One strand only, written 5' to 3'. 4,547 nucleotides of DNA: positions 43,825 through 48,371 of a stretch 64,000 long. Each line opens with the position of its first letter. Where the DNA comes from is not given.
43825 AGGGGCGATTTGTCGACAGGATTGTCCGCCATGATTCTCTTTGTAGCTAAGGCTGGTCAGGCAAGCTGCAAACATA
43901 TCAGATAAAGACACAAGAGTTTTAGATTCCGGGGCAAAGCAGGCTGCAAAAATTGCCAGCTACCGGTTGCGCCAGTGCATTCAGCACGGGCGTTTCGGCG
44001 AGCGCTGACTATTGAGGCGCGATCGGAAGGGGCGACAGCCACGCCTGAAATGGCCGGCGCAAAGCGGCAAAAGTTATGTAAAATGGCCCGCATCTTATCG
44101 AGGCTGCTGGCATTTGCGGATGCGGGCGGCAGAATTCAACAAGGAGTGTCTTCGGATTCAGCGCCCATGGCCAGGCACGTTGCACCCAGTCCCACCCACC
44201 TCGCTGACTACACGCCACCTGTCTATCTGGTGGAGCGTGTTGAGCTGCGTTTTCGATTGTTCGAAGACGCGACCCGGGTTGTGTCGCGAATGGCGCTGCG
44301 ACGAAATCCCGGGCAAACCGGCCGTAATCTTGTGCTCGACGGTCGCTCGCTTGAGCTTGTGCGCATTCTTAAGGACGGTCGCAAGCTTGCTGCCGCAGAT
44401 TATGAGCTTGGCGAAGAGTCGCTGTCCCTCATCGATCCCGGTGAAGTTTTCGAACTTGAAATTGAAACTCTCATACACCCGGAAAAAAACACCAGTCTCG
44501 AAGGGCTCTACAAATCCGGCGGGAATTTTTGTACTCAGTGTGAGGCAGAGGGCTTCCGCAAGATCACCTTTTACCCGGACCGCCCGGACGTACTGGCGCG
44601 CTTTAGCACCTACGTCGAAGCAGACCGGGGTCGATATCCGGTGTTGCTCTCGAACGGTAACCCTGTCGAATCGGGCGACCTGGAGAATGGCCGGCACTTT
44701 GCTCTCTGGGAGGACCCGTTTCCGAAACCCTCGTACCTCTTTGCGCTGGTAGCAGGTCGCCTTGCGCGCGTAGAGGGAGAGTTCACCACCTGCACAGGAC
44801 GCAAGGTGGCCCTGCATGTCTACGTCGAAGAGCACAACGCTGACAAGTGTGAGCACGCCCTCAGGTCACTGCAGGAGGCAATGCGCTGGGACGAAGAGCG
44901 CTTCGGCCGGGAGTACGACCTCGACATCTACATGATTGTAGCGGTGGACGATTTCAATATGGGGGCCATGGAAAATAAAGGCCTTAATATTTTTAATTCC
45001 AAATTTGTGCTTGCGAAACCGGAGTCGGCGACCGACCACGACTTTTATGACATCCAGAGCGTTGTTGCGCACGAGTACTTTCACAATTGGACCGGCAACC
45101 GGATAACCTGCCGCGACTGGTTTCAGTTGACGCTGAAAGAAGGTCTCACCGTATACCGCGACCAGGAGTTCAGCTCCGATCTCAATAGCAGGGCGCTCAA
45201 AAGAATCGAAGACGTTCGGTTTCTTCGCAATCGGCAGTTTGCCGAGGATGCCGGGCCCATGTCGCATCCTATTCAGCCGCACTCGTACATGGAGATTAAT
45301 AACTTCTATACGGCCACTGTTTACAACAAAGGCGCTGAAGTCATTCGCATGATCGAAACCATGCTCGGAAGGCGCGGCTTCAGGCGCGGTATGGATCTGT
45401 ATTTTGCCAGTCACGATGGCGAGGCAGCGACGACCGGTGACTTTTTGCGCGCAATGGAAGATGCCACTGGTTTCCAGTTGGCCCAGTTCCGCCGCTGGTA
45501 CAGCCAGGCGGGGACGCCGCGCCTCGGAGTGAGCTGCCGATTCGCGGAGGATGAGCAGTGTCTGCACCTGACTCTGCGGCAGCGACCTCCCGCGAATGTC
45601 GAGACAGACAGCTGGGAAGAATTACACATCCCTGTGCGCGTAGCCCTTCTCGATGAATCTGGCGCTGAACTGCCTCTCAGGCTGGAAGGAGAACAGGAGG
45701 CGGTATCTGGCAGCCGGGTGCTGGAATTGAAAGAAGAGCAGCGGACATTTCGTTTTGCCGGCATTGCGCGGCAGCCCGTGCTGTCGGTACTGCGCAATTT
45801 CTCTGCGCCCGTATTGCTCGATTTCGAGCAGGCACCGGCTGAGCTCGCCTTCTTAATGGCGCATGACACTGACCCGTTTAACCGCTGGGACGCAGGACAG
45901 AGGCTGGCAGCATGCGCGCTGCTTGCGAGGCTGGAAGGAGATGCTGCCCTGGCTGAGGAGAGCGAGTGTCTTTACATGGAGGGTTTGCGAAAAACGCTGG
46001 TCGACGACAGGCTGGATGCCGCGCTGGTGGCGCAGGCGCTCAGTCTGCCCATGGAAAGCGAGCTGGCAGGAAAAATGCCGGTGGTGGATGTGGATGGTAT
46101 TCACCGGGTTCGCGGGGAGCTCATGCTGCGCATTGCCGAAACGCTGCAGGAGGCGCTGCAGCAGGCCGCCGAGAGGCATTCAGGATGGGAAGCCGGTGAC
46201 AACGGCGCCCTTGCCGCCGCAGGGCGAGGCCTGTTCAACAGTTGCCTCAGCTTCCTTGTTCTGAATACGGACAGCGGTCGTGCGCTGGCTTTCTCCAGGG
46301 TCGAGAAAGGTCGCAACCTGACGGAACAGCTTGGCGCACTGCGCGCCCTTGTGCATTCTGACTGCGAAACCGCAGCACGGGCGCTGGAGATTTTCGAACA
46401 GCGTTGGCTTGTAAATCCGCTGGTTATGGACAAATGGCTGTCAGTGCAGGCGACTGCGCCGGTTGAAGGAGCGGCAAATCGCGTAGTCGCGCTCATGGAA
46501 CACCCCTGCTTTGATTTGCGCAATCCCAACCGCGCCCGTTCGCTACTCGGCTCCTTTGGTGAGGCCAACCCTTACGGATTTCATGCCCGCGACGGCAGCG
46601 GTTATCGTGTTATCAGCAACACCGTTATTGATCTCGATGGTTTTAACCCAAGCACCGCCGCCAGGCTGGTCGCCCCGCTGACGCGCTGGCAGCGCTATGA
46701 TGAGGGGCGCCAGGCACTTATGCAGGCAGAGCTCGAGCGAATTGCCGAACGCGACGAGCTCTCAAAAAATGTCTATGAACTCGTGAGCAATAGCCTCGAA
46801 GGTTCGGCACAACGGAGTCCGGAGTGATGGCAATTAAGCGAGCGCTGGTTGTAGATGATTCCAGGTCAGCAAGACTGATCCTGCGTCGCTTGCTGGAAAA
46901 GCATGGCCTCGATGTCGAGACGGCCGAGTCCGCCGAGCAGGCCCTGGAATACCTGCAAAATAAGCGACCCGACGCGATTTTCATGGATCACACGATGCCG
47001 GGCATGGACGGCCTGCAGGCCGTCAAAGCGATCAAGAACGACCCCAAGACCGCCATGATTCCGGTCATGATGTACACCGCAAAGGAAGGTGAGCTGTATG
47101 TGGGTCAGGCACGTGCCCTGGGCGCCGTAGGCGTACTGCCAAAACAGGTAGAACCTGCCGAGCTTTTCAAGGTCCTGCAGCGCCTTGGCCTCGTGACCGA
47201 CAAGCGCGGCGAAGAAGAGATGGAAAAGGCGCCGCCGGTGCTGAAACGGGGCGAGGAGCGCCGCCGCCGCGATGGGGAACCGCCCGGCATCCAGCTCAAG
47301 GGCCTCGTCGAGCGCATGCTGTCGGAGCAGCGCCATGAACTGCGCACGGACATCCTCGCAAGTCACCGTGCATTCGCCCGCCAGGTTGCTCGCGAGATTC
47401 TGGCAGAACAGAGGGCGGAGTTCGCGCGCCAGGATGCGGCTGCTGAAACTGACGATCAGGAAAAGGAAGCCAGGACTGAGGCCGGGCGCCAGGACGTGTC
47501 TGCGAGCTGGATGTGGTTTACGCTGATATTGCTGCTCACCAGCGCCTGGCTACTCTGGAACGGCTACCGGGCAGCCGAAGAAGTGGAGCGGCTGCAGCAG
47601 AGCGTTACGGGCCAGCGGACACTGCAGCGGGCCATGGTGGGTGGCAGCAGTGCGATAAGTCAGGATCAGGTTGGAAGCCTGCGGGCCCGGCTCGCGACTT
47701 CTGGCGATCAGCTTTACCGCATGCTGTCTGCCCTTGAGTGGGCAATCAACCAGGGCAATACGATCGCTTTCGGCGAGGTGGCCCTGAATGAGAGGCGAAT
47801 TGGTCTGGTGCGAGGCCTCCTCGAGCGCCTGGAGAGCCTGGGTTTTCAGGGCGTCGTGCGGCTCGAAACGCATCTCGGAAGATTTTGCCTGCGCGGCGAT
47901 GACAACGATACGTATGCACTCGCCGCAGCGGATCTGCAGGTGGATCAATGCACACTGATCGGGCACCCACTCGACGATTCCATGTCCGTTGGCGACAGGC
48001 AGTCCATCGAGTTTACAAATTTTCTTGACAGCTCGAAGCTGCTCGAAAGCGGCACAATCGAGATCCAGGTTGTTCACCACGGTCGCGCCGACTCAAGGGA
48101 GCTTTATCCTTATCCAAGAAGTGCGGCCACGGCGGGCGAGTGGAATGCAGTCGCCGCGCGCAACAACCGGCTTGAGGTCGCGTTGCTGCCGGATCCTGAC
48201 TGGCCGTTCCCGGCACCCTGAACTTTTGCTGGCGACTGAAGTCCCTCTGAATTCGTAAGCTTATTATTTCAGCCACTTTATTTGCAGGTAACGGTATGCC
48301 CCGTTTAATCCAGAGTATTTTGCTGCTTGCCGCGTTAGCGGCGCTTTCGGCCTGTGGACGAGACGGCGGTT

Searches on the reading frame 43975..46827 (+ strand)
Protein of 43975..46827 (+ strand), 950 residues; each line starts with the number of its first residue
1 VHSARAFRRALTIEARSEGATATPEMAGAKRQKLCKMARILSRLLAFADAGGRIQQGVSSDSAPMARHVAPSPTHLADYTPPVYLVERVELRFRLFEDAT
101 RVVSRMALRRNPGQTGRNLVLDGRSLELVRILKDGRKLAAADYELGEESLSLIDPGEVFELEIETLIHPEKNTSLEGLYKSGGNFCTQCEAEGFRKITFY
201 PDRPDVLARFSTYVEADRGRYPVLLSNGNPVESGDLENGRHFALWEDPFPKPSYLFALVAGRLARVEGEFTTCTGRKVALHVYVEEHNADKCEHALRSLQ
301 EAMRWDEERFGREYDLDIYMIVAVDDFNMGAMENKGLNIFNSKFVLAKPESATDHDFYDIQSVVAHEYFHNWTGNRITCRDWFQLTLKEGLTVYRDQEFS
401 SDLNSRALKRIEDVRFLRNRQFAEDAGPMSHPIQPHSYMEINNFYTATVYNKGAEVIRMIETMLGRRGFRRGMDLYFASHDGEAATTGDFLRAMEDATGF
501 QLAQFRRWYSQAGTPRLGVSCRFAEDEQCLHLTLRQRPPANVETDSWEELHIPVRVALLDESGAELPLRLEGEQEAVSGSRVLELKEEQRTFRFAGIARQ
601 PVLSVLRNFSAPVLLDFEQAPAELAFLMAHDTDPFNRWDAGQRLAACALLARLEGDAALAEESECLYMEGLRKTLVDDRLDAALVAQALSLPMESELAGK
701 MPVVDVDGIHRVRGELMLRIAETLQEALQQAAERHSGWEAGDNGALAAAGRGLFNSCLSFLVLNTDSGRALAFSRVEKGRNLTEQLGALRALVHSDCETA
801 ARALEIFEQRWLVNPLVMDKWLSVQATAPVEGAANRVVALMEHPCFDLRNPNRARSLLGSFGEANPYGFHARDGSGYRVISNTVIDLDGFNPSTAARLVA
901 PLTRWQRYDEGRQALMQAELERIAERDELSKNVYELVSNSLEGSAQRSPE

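Call 56: search_protein_families(library=pfam, proteins=[window:43975-46827:+], max_evalue=0.001)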
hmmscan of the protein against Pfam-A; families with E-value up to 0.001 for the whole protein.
window:43975-46827:+ (950 aa): 4 families
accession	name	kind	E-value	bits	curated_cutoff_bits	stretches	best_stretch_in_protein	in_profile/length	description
PF17432.8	DUF3458_C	-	3.3e-108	362.3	24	1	622-942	2-320/320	Domain of unknown function (DUF3458_C) ARM repeats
PF01433.26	Peptidase_M1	-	2.7e-57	194.3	27.7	1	295-508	2-218/218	Peptidase family M1 domain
PF11940.14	DUF3458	-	8.9e-24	84.2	28.6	1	513-617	1-94/95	Domain of unknown function (DUF3458) Ig-like fold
PF17900.6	Peptidase_M1_N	-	2.5e-13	51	25.8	1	160-255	89-186/186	Peptidase M1 N-terminal domain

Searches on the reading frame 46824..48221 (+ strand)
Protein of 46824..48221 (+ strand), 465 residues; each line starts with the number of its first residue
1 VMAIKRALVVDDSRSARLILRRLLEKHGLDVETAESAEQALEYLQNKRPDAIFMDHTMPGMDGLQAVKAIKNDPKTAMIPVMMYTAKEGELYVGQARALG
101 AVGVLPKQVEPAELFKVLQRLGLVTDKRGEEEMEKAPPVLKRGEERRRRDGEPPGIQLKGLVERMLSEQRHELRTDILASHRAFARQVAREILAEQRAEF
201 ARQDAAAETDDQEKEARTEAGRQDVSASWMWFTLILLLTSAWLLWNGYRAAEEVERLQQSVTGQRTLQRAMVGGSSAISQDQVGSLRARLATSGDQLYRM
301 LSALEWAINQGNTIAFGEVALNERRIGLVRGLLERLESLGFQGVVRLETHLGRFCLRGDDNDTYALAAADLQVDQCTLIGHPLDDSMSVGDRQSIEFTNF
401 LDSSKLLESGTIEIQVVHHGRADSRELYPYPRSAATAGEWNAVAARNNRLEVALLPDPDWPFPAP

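Call 56: search_protein_families(library=pfam, proteins=[window:46824-48221:+], max_evalue=0.001)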
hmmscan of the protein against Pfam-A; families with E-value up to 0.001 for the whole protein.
window:46824-48221:+ (465 aa): 2 families
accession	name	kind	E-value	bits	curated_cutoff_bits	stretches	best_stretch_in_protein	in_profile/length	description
PF00072.30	Response_reg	-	1.1e-27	96.8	30.2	1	8-118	2-110/111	Response regulator receiver domain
PF20274.4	cREC_REC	-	0.00042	21.4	27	1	8-75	3-61/88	Cyclic-phosphate processing Receiver domain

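Call 77: search_solved_structures(query=window:46824-48221:+, max_evalue=1)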
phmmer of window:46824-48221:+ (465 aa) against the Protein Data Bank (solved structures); distinct sequences matched with E-value up to 1: 282 (the best 60 are shown).
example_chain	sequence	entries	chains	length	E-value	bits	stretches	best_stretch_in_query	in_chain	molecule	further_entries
9g85_A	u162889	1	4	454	3.6e-15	59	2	6-131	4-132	Response regulator PleD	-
2wb4_A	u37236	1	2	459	3.8e-15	59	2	6-131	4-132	DIGUANYLATE CYCLASE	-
9g86_A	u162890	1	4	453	5.1e-15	58.5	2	6-131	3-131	Response regulator PleD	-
1w25_A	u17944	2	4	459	5.3e-15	58.5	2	6-131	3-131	STALKED-CELL DIFFERENTIATION CONTROLLING PROTEIN | RESPONSE REGULATOR PLED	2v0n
4h60_A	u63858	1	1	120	7.3e-15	58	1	4-121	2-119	Chemotaxis protein CheY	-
6azr_B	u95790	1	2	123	1e-14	57.5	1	3-119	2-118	Chemotaxis regulator-transmits chemoreceptor signals to flagelllar motor components CheY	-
4hnr_A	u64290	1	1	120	1e-14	57.5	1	5-121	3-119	Chemotaxis protein CheY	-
4ja2_A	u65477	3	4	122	1.1e-14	57.5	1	5-119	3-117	Response regulator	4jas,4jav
3dge_C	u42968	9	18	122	2e-14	56.6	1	5-119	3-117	Response regulator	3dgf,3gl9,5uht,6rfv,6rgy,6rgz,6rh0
9xzo_A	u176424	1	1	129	4.4e-14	55.5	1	6-118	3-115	De novo protein M1X0B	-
1mvo_A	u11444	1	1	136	7.7e-14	54.7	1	5-115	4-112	PhoP response regulator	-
9lbr_A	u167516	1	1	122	1.4e-13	53.8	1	5-119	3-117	Response regulator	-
6rh1_C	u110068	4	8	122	2.6e-13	52.9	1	5-119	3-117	Response regulator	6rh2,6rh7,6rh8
3oo0_A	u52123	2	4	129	6.4e-13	51.6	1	6-120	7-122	Chemotaxis protein CheY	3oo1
3myy_A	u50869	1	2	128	6.9e-13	51.5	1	7-120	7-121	Chemotaxis protein cheY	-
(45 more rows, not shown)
